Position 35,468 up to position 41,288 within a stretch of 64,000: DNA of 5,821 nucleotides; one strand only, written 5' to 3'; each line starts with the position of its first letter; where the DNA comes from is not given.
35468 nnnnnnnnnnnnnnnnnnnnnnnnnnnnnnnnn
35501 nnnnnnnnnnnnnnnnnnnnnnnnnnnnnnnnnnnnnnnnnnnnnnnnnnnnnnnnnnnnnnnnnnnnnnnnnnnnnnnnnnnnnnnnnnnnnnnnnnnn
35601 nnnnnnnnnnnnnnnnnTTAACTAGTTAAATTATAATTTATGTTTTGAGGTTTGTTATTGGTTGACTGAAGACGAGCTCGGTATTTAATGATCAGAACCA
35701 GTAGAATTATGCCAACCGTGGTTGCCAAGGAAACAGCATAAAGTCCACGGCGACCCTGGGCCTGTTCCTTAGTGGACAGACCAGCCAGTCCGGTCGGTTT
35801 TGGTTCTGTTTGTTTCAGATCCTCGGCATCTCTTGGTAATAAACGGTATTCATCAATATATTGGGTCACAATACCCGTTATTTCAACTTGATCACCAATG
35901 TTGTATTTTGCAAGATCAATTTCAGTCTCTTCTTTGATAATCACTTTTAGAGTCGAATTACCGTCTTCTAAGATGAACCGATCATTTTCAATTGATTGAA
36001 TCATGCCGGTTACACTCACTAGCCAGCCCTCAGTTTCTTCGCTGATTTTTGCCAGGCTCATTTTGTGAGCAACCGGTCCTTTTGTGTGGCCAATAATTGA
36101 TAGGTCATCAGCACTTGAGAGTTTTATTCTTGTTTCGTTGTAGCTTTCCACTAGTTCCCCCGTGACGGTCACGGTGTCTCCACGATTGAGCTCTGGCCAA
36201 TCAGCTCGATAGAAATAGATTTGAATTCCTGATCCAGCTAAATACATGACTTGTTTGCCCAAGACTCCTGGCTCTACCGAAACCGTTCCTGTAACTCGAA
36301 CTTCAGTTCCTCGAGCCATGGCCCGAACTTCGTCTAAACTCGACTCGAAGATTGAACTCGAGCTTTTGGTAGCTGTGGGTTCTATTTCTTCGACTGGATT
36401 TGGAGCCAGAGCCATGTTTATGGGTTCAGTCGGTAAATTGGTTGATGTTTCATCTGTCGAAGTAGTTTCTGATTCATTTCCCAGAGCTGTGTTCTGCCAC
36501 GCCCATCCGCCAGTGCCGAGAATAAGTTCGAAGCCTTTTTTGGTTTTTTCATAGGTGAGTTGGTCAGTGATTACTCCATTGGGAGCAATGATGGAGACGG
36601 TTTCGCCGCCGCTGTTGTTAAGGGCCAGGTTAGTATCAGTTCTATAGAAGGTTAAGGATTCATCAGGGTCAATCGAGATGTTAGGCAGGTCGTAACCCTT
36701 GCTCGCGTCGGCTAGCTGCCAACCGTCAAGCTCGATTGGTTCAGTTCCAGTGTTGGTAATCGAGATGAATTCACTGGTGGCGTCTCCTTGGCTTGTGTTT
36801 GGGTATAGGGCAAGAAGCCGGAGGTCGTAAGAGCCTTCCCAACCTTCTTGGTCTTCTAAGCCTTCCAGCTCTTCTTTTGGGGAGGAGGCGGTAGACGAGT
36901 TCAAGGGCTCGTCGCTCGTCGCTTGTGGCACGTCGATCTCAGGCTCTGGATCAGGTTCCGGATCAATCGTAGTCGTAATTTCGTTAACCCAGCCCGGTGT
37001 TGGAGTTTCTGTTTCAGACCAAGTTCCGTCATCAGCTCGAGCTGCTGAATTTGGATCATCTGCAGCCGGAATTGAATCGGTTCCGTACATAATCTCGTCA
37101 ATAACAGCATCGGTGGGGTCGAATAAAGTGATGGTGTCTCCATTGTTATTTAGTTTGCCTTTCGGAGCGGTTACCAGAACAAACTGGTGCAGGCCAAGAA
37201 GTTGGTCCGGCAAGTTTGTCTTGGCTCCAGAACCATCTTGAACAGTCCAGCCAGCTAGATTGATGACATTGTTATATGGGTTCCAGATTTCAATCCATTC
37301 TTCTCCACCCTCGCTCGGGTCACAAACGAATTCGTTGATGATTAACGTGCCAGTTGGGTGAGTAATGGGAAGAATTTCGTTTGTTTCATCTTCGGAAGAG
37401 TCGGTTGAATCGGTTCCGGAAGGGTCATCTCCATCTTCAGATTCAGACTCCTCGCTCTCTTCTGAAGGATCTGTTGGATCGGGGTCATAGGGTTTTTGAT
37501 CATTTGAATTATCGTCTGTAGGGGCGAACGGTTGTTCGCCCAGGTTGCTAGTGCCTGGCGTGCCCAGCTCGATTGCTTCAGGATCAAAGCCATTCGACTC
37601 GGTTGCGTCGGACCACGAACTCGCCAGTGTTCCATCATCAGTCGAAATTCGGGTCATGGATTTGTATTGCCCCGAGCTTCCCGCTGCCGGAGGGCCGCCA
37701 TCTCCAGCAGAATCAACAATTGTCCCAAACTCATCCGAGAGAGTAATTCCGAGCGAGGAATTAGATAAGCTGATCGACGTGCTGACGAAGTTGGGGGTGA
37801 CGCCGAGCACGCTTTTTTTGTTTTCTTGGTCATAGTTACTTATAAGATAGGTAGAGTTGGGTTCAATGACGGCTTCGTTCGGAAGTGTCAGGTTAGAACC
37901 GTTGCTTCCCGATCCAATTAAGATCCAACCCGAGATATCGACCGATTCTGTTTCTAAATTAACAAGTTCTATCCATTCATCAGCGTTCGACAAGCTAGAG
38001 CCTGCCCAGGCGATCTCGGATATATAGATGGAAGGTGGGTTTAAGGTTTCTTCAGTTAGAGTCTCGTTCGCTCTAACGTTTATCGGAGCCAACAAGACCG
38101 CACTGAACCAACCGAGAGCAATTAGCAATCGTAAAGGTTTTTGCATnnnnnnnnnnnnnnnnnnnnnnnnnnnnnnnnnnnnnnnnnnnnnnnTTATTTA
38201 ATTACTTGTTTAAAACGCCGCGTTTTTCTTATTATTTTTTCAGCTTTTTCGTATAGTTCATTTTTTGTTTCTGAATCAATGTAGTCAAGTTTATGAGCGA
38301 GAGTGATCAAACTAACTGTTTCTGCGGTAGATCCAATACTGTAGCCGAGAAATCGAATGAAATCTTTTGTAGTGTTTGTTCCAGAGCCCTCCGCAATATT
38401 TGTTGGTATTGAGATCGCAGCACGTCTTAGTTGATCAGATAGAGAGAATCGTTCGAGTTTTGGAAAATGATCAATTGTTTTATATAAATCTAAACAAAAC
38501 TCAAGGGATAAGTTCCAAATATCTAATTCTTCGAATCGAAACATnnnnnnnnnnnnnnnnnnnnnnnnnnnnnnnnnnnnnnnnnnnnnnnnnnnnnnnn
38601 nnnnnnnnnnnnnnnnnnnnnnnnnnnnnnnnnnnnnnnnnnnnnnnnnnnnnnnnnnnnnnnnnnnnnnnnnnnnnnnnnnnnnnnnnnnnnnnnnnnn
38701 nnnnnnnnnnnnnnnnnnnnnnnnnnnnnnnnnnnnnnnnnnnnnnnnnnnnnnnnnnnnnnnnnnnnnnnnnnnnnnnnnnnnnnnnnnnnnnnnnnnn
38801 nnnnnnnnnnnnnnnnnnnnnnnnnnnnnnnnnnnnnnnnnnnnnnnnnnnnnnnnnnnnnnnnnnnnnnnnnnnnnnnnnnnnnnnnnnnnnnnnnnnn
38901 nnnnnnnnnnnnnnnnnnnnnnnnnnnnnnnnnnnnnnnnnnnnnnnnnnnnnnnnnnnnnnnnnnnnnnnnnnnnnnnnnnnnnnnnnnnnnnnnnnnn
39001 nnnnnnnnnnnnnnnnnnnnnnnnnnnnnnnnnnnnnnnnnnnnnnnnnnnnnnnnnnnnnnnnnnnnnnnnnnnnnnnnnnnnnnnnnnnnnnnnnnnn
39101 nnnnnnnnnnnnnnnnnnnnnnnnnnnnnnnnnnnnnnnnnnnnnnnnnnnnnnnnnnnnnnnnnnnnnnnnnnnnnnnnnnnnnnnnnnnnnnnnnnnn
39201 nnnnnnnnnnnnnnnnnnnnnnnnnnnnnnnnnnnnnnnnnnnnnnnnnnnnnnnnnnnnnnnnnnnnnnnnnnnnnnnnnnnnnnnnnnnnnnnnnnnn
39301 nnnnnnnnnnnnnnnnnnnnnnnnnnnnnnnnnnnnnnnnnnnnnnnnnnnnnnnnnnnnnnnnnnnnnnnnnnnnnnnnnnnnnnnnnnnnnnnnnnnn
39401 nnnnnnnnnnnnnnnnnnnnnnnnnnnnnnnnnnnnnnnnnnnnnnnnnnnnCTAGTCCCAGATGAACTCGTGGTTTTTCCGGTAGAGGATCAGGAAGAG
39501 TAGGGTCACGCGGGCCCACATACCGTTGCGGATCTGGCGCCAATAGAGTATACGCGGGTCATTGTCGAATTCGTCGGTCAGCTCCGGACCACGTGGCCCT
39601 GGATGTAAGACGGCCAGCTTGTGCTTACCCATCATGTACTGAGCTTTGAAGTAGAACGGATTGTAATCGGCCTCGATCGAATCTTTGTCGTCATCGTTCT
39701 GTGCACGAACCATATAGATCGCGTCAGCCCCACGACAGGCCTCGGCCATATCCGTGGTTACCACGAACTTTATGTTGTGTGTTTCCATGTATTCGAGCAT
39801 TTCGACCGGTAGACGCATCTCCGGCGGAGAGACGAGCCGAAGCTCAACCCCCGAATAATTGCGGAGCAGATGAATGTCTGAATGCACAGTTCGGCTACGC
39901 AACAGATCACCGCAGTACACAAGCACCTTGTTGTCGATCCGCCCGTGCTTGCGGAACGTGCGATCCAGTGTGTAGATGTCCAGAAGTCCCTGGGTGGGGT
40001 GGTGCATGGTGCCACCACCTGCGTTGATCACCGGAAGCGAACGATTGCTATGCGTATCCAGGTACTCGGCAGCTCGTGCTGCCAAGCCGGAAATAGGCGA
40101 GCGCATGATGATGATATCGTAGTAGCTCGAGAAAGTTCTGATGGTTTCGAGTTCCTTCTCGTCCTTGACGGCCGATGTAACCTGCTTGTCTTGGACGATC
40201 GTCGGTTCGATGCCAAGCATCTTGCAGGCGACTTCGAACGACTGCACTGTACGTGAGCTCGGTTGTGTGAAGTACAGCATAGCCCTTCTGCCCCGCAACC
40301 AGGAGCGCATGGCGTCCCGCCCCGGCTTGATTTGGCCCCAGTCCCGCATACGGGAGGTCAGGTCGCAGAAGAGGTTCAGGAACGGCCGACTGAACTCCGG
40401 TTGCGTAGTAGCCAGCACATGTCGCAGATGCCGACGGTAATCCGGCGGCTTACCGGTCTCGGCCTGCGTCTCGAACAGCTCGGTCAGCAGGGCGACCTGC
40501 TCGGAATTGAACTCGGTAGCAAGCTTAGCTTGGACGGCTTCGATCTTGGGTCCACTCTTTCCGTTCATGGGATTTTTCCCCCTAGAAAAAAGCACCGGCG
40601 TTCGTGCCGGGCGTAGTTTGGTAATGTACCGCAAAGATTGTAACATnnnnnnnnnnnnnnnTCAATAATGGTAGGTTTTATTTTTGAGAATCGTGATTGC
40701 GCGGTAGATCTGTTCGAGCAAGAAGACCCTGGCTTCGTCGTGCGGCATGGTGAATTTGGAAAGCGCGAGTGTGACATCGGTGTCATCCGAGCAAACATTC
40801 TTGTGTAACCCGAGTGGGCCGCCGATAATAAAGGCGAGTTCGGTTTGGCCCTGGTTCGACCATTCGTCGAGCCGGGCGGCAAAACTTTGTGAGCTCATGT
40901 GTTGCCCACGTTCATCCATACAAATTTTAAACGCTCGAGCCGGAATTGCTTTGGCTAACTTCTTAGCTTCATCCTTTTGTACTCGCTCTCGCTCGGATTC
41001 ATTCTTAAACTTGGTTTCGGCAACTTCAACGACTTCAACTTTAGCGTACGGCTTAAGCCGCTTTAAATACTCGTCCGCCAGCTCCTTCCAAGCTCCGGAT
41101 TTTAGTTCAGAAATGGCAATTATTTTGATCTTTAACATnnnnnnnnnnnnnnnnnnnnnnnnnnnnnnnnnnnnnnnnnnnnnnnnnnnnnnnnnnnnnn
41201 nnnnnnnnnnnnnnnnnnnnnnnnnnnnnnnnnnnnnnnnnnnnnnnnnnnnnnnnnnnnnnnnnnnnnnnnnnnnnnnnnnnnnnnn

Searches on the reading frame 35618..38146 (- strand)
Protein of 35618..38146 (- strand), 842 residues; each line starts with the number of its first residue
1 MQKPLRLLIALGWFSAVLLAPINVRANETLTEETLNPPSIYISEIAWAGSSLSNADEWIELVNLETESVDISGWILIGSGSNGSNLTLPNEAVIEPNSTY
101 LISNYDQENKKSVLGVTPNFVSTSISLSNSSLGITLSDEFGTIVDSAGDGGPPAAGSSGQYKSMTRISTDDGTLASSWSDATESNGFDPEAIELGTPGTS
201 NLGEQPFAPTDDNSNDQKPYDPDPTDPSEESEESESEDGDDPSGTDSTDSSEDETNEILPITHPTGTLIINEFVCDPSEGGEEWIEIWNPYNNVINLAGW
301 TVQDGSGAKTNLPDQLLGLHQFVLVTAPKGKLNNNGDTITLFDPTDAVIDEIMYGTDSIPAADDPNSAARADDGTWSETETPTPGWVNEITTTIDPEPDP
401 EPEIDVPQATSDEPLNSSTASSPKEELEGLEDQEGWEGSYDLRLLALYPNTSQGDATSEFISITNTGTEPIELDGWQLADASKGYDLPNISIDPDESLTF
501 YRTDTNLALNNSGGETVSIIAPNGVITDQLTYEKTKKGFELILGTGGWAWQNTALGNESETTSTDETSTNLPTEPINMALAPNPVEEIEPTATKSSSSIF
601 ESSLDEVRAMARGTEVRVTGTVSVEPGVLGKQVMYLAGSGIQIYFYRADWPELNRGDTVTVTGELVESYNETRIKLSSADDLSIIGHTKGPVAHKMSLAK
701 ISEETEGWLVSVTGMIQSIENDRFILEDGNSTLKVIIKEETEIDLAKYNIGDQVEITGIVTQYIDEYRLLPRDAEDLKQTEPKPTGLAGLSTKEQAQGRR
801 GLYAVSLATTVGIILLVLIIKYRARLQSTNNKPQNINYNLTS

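Call 15: search_protein_families(library=pfam, proteins=[window:35618-38146:-], max_evalue=0.001)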
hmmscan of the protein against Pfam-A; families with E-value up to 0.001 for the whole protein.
window:35618-38146:- (842 aa): 3 families
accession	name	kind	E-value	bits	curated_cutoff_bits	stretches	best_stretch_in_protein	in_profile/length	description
PF00932.25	LTD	-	2.2e-41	141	34.3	3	263-355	3-108/109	Lamin Tail Domain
PF01336.31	tRNA_anti-codon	-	3.3e-08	33.8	27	0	710-775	1-73/75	OB-fold nucleic acid binding domain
PF04076.19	BOF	-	0.00011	22.7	25.8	0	686-762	13-89/103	Bacterial OB fold (BOF) protein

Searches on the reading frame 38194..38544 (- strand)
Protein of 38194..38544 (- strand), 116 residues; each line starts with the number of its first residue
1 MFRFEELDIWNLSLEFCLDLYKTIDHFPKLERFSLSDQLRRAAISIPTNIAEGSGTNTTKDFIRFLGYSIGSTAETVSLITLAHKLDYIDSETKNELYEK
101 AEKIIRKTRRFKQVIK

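Call 15: search_protein_families(library=pfam, proteins=[window:38194-38544:-], max_evalue=0.001)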
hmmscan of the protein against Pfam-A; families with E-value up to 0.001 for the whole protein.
window:38194-38544:- (116 aa): 1 family
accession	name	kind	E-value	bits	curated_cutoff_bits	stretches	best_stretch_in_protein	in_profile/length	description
PF05635.17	23S_rRNA_IVP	-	1.1e-34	119.2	33.8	1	5-107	1-103/106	23S rRNA-intervening sequence protein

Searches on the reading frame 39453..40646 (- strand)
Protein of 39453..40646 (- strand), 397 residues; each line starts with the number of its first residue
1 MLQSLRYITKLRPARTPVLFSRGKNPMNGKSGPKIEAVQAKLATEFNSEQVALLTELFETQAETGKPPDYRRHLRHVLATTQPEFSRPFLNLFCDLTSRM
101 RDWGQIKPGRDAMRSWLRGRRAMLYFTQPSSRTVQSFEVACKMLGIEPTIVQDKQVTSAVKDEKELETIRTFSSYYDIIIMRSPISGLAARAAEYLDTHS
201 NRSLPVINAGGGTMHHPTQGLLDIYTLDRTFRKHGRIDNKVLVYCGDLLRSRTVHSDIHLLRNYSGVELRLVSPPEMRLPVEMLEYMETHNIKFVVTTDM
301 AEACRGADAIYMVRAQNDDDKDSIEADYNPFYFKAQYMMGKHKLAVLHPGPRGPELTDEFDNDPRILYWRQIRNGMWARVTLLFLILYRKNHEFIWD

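Call 15: search_protein_families(library=pfam, proteins=[window:39453-40646:-], max_evalue=0.001)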
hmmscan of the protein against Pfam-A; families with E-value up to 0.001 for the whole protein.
window:39453-40646:- (397 aa): 2 families
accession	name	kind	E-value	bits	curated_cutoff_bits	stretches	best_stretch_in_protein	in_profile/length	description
PF02729.26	OTCace_N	-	1.2e-26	94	29.9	1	111-228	31-147/148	Aspartate/ornithine carbamoyltransferase, carbamoyl-P binding domain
PF00185.30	OTCace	-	1.4e-23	84.1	29.4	1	240-385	3-156/157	Aspartate/ornithine carbamoyltransferase, Asp/Orn binding domain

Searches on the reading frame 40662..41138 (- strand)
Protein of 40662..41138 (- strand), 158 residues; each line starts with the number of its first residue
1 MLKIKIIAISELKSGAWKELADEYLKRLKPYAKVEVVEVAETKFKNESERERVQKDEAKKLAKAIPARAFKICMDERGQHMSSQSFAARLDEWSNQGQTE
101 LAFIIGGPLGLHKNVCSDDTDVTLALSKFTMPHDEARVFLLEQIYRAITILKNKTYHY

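Call 15: search_protein_families(library=pfam, proteins=[window:40662-41138:-], max_evalue=0.001)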
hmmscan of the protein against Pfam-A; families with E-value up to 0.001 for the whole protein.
window:40662-41138:- (158 aa): 1 family
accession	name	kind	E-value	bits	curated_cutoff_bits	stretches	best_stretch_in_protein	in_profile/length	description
PF02590.22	SPOUT_MTase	-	9.6e-49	165.8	27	1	2-157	1-154/154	Predicted SPOUT methyltransferase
